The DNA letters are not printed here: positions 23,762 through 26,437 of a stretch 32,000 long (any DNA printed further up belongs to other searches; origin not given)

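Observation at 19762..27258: Five-gene, apparently envelope-spanning cluster I cannot match to a described system: protease-TPR lipoprotein, two exported proteins, a dynamin-like GTPase and an Ig/DUF805 membrane protein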

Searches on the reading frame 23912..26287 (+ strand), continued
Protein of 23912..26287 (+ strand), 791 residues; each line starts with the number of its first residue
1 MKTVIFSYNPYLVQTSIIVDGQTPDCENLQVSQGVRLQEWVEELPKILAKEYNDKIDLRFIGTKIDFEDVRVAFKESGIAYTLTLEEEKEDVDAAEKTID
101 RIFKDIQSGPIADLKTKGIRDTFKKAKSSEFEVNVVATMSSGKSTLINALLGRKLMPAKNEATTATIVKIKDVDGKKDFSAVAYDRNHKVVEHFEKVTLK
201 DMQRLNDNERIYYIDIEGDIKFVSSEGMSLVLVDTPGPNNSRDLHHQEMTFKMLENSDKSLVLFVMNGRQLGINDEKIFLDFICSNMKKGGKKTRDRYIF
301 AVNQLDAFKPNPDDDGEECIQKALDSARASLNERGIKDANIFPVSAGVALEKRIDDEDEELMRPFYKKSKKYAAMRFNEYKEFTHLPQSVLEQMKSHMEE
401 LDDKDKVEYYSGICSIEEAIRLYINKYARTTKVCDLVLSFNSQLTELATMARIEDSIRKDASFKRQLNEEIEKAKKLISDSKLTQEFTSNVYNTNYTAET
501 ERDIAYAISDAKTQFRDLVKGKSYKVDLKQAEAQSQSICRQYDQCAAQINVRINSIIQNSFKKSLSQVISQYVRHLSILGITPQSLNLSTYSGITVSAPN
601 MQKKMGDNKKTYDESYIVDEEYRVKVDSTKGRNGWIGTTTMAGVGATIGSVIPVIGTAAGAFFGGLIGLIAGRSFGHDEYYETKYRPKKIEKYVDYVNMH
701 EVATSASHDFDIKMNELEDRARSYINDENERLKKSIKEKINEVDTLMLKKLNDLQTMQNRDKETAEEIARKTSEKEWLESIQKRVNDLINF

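Call 43: find_related_loci(query=A2, collection=metagenome_contigs, flank=10000)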
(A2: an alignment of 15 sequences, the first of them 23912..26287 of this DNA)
Query A2 (791 aa) in metagenome_contigs; peptide patterns used: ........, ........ (x = any residue, [..] = any of these).
498 stretches matched a pattern; 447 encode a relative of the query (tblastn E <= 1e-3); the best 80 are kept; 80 distinct loci.
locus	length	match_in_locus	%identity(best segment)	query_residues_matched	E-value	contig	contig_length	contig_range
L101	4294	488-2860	70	1-791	0e+0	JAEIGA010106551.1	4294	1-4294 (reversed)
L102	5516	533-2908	68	1-791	0e+0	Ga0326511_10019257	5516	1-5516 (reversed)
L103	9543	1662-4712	44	1-791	0e+0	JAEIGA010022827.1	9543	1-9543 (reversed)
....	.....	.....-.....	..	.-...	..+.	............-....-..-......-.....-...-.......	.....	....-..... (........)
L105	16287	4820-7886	44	1-791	0e+0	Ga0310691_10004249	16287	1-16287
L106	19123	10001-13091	44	1-791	0e+0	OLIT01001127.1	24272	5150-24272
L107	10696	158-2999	44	1-791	0e+0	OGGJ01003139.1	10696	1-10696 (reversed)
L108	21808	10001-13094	44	4-791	0e+0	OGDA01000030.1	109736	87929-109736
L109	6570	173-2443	43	1-791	0e+0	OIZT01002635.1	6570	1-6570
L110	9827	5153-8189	43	1-791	0e+0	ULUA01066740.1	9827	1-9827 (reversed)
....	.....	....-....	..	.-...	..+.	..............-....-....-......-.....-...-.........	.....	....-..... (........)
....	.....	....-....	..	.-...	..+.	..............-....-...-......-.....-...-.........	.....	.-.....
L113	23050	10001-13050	43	1-791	0e+0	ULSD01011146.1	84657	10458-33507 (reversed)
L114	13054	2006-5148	44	1-791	0e+0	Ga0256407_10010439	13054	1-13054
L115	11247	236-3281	42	1-791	0e+0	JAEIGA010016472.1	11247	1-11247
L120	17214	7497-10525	43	1-791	0e+0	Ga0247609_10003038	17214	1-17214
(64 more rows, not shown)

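Call 46: search_solved_structures(query=window:23912-26287:+, max_evalue=0.01)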
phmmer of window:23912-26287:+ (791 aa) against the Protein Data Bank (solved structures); distinct sequences matched with E-value up to 0.01: 1.
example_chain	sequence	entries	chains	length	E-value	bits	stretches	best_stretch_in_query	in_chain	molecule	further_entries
2j68_A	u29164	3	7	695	0.001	21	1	117-316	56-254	BACTERIAL DYNAMIN-LIKE PROTEIN | DYNAMIN FAMILY PROTEIN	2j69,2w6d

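Call 60: find_related_loci(query=A2, collection=viral_contigs, flank=10000)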
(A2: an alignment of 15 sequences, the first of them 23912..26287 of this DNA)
Query A2 (791 aa) in viral_contigs; peptide patterns used: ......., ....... (x = any residue, [..] = any of these).
41 stretches matched a pattern, but none encodes a relative of the query by tblastn (E <= 1e-3).

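Call 86: search_protein_families(library=pfam, proteins=[L120:11143-14619:+, L120:10532-11146:+, L120:5313-5960:+, L120:5957-6178:+, L081:13724-16099:+, L081:16111-17292:+, L081:17295-18620:+], max_evalue=0.01)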
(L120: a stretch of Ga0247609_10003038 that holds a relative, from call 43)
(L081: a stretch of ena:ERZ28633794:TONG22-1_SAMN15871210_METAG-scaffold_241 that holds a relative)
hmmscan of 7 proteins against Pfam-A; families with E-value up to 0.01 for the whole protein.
L120:11143-14619:+ (1158 aa): 3 families
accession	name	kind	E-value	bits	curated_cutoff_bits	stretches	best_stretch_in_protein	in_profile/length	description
PF01935.23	DUF87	-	5.4e-10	40.2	23.2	1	619-843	10-216/220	Helicase HerA, central domain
PF10412.15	TrwB_AAD_bind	-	4.2e-06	26.3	20.5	1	623-681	7-61/387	Type IV secretion-system coupling protein DNA-binding domain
PF01580.24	FtsK_SpoIIIE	-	9.3e-05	22.4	24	1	612-694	20-101/221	FtsK/SpoIIIE family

L120:10532-11146:+ (204 aa): 0 families

L120:5313-5960:+ (215 aa): 6 families
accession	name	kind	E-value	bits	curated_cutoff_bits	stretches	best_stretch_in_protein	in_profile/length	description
PF00239.26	Resolvase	-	7.4e-31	107.6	23.3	1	9-160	1-144/145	Resolvase, N terminal domain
PF02796.21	HTH_7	-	1.6e-05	25.4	23.8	1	175-211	7-43/45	Helix-turn-helix domain of resolvase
PF13551.12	HTH_29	-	0.00042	20.8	28.1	1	180-213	2-36/64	Winged helix-turn helix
PF13384.12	HTH_23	-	0.0011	19.1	24.6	1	182-213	10-41/50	Homeodomain-like domain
PF13542.12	HTH_Tnp_ISL3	-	0.002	18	27.4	1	181-209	19-46/51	Helix-turn-helix domain of transposase family ISL3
PF13936.12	HTH_38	-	0.003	17.7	27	0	185-208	16-39/44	Helix-turn-helix domain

L120:5957-6178:+ (73 aa): 0 families

L081:13724-16099:+ (791 aa): 2 families
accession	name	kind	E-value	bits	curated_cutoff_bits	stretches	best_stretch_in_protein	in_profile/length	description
PF00012.26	HSP70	-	1e-27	97.1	20.6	2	26-319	2-271/599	Hsp70 protein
PF13428.12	TPR_14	-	0.00016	22.5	23.5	0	650-682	10-42/44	Tetratricopeptide repeat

L081:16111-17292:+ (393 aa): 10 families
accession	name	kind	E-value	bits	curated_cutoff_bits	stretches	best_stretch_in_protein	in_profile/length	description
PF13361.12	UvrD_C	-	6.1e-11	42.8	25.6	1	297-361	277-348/350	UvrD-like helicase C-terminal domain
PF01443.25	Viral_helicase1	-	7.3e-09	36.2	21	1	33-143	3-100/228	Viral superfamily 1 RNA helicase core domain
PF00580.27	UvrD-helicase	-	1.3e-07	32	23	1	103-143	211-254/271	UvrD/REP helicase N-terminal domain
PF13245.12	AAA_19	-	2.3e-06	28.3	25.1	1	28-143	11-132/134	AAA domain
PF25199.1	nSTAND_NTPase5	-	0.00012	22.3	34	0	16-57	30-70/145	Novel STAND NTPase 5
PF09848.15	SLFN-g3_helicase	-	0.00017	21.4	24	1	33-191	6-179/354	Schlafen group 3, DNA/RNA helicase domain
PF24883.2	NPHP3_N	-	0.00091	19.9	24.8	0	20-58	14-52/164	Nephrocystin 3, N-terminal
PF13191.12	AAA_16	-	0.0015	19.5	32.6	1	18-81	15-82/167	AAA ATPase domain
PF13401.12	AAA_22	-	0.0043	17.8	27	0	32-125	9-105/130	AAA domain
PF05970.20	PIF1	-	0.0075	16.3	25.9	0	25-132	19-130/223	PIF1-like helicase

L081:17295-18620:+ (441 aa): 0 families

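Call 87: search_protein_families(library=padloc, proteins=[L120:11143-14619:+, L120:6969-8258:+, L120:8255-10528:+, L120:10532-11146:+, L081:13724-16099:+, L081:16111-17292:+, L081:17295-18620:+, L081:20083-20886:+, L089:6310-7497:+, L091:2910-4673:+], max_evalue=0.01)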
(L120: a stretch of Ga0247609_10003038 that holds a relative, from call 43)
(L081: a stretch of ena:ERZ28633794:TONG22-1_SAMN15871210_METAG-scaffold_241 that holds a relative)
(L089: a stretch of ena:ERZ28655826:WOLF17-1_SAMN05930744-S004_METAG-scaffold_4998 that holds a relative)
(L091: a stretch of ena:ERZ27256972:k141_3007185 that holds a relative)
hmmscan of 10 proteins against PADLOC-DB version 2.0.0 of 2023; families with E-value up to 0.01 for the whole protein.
L120:11143-14619:+ (1158 aa): 14 families
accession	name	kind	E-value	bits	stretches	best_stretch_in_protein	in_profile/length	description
PDLC04140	mad8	-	5.4e-20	70.1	1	625-979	22-295/314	mads_8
PDLC04105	HerA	-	2.9e-19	67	2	823-985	382-537/576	-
PDLC04098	HerA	-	4.3e-14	50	1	821-998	484-661/686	-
PDLC04103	HerA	-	6.3e-12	42.6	2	823-985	402-558/579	-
PDLC04100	HerA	-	7.4e-11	39.4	1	820-984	399-556/580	-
PDLC04106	HerA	-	1e-09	35.5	1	824-989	473-634/667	-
PDLC02185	HerA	-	2.9e-09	34.2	1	823-984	409-562/585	-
PDLC01055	HerA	-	3.1e-08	30.9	1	603-677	131-201/532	Type III coevolved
PDLC04102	HerA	-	6.7e-08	29.3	1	622-683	165-230/654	-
PDLC03841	LeoBC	-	1.6e-06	25.5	1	318-469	424-558/601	-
PDLC04104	HerA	-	2.5e-05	21.2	1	824-948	184-300/379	-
PDLC04101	HerA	-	0.00014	18.8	1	624-679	160-213/400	-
PDLC04107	HerA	-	0.00068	16.8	1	630-676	168-211/306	-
PDLC04099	HerA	-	0.0013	16.1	1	622-662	159-200/214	-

L120:6969-8258:+ (429 aa): 2 families
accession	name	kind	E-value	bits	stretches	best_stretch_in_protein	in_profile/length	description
PDLC03841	LeoBC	-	6.5e-10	36.7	1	182-396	87-269/601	-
PDLC03839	LeoA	-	4.1e-07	27.5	1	259-388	105-236/559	-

L120:8255-10528:+ (757 aa): 1 family
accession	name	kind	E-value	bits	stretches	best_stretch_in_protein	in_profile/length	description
PDLC03841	LeoBC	-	7.4e-05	20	0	142-583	87-438/601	-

L120:10532-11146:+ (204 aa): 0 families

L081:13724-16099:+ (791 aa): 1 family
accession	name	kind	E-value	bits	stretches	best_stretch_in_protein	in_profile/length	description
PDLC04781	PDC-M71B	-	0.0003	17.7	1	647-749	355-461/515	-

L081:16111-17292:+ (393 aa): 43 families (the best 25 are shown)
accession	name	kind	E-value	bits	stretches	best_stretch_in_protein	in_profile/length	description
PDLC00117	GajB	-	5.9e-17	59.4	2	104-257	218-373/604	UrvD helicase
PDLC00122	GajB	-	7.7e-14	49.5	2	302-368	418-478/502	UrvD helicase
PDLC02372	Nhi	-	4.7e-13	46.6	1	12-204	184-356/470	-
PDLC00132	GajB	-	3e-12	44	1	104-213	214-327/625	UrvD helicase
PDLC03802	RTasHel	-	6.8e-12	43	1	103-246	191-327/675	DRT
PDLC02350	AbiO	-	2.4e-11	41.1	1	11-206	179-354/468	AbiO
PDLC00103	GajB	-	3e-11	41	2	297-362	511-578/612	UrvD helicase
PDLC00123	GajB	-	3e-10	37.3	1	104-271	176-342/540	UrvD helicase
PDLC00129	GajB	-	9.6e-10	35.7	1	103-201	225-321/594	UrvD helicase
PDLC00119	GajB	-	3e-09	34.4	1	104-213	218-326/565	UrvD helicase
PDLC00148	GajB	-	3.1e-09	34.3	1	98-201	142-256/369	UrvD helicase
PDLC01087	C3a187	-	7.7e-09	32.9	1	103-373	318-555/559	NERD+UvrD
PDLC00131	GajB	-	1.8e-08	31.8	1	104-197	246-335/647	UrvD helicase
PDLC00127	GajB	-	4.8e-08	29.9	1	105-214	202-315/594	UrvD helicase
PDLC00128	GajB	-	2.9e-07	27.6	1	100-187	255-346/685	UrvD helicase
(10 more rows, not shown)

L081:17295-18620:+ (441 aa): 0 families

L081:20083-20886:+ (267 aa): 1 family
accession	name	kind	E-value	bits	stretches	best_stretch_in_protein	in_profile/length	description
PDLC03845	BilB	-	0.0042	14.8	1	156-186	87-117/159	-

L089:6310-7497:+ (395 aa): 0 families

L091:2910-4673:+ (587 aa): 3 families
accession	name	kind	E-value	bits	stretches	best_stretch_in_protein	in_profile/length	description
PDLC00637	ZorA2|ZorA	-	4.7e-05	20.4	0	243-441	196-387/420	MotA/ExbB/TolQ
PDLC03859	LmuB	-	0.00022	18.6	1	239-465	193-461/611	-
PDLC00208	KwaA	-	0.0012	16.6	1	138-234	16-108/190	Unknown function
